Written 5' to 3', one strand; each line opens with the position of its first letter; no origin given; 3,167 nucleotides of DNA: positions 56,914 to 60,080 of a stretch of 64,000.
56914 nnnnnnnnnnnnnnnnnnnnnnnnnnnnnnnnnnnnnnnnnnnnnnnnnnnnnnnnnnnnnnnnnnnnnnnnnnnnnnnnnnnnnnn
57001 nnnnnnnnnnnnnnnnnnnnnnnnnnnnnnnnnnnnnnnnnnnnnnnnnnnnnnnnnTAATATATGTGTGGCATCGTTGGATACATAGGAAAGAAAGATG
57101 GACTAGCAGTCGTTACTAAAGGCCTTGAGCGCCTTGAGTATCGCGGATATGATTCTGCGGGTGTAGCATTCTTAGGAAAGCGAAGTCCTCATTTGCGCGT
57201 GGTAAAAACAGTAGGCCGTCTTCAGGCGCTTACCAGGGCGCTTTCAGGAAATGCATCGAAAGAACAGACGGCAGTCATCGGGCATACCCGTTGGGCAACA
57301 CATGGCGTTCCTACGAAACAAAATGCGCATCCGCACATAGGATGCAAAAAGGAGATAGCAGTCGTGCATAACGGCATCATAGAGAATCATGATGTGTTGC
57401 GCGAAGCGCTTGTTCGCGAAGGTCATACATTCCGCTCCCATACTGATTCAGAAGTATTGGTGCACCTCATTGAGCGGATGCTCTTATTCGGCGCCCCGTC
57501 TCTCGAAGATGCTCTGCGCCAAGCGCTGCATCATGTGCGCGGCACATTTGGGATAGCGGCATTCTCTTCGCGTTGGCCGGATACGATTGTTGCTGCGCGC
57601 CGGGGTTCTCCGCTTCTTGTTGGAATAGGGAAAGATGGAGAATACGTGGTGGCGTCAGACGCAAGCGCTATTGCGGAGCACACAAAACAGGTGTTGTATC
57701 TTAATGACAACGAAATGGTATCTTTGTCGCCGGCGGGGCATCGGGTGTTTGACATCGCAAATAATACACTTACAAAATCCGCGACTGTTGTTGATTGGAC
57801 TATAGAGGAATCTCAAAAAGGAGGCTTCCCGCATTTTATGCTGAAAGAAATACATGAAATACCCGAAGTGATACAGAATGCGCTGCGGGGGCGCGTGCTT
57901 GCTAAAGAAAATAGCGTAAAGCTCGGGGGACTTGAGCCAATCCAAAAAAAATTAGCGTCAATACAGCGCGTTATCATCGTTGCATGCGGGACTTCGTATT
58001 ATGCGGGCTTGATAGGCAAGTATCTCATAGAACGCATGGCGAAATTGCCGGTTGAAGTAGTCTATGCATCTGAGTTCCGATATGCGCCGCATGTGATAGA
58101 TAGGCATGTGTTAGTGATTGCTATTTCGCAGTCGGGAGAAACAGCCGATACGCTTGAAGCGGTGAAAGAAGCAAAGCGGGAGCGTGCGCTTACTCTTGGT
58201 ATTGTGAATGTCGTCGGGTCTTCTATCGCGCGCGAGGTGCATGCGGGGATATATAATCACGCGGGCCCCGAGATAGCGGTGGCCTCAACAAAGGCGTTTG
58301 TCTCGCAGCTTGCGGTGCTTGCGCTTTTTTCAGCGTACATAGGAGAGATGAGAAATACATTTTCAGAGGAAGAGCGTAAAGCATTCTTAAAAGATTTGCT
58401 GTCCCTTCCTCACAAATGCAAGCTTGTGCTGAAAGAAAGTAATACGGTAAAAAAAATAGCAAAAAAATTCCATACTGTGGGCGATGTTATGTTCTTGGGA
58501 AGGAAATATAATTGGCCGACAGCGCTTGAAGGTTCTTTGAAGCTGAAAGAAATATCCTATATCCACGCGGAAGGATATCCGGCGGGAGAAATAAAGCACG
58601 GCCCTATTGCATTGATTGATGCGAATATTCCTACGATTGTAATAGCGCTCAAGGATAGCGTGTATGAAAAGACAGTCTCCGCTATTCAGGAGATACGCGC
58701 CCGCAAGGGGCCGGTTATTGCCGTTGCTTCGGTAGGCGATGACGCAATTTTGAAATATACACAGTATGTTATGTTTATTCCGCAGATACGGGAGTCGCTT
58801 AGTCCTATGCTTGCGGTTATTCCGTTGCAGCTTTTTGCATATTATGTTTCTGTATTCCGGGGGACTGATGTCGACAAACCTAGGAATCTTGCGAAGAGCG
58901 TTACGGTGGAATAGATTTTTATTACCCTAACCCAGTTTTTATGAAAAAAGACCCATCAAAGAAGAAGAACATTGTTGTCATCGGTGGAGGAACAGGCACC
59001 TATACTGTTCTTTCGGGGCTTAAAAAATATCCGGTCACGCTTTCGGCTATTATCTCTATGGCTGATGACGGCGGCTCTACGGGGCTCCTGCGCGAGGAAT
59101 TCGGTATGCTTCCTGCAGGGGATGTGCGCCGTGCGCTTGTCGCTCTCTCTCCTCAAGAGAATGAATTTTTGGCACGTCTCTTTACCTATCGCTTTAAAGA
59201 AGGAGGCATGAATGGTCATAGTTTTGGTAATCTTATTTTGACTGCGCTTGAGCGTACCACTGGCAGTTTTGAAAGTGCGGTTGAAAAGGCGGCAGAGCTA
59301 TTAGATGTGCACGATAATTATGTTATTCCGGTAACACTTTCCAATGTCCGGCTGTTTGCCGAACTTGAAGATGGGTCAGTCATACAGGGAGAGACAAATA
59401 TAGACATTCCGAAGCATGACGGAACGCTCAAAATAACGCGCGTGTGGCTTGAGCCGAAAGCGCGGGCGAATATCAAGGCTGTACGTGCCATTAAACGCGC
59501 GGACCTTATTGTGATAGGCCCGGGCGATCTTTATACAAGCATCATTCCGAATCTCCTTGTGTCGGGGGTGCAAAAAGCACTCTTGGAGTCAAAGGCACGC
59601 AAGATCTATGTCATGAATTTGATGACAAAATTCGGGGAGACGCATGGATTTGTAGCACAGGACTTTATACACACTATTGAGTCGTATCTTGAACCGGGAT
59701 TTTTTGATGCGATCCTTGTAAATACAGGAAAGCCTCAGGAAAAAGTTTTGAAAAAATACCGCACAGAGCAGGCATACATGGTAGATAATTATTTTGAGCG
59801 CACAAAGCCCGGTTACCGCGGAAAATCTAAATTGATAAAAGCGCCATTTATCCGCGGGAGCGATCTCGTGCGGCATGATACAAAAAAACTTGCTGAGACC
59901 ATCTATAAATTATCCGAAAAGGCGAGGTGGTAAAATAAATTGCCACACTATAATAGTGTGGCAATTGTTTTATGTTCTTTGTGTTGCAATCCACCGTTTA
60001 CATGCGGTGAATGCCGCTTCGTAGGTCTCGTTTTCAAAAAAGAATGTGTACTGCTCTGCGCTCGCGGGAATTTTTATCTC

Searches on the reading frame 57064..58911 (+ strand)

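Call 42: search_protein_families(library=pfam, proteins=[window:57064-58911:+], max_evalue=0.0001)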
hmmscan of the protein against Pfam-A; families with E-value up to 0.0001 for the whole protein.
window:57064-58911:+ (616 aa): 3 families
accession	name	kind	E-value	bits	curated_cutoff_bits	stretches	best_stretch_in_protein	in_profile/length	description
PF01380.27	SIS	-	1.1e-50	171.3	25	2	297-422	2-128/131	SIS domain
PF13522.11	GATase_6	-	1.4e-19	70.8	27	1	67-198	9-129/130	Glutamine amidotransferase domain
PF13537.11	GATase_7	-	7.4e-15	55.5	25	1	82-204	7-122/123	Glutamine amidotransferase domain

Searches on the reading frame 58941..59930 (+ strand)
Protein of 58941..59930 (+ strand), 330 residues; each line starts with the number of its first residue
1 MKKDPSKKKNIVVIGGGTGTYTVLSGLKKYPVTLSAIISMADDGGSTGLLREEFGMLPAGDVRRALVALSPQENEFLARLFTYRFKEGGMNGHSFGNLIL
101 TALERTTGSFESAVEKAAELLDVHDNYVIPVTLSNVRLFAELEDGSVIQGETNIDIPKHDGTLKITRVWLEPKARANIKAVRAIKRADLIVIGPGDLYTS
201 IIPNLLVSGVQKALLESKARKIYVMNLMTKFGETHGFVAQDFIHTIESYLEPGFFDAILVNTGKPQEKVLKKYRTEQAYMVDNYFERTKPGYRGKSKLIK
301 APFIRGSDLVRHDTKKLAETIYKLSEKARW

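Call 42: search_protein_families(library=pfam, proteins=[window:58941-59930:+], max_evalue=0.0001)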
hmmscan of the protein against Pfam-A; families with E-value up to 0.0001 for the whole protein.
window:58941-59930:+ (330 aa): 1 family
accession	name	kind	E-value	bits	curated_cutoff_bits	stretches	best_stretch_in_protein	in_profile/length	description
PF01933.23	CofD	-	1.3e-91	307.3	30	1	11-283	1-272/290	2-phospho-L-lactate transferase CofD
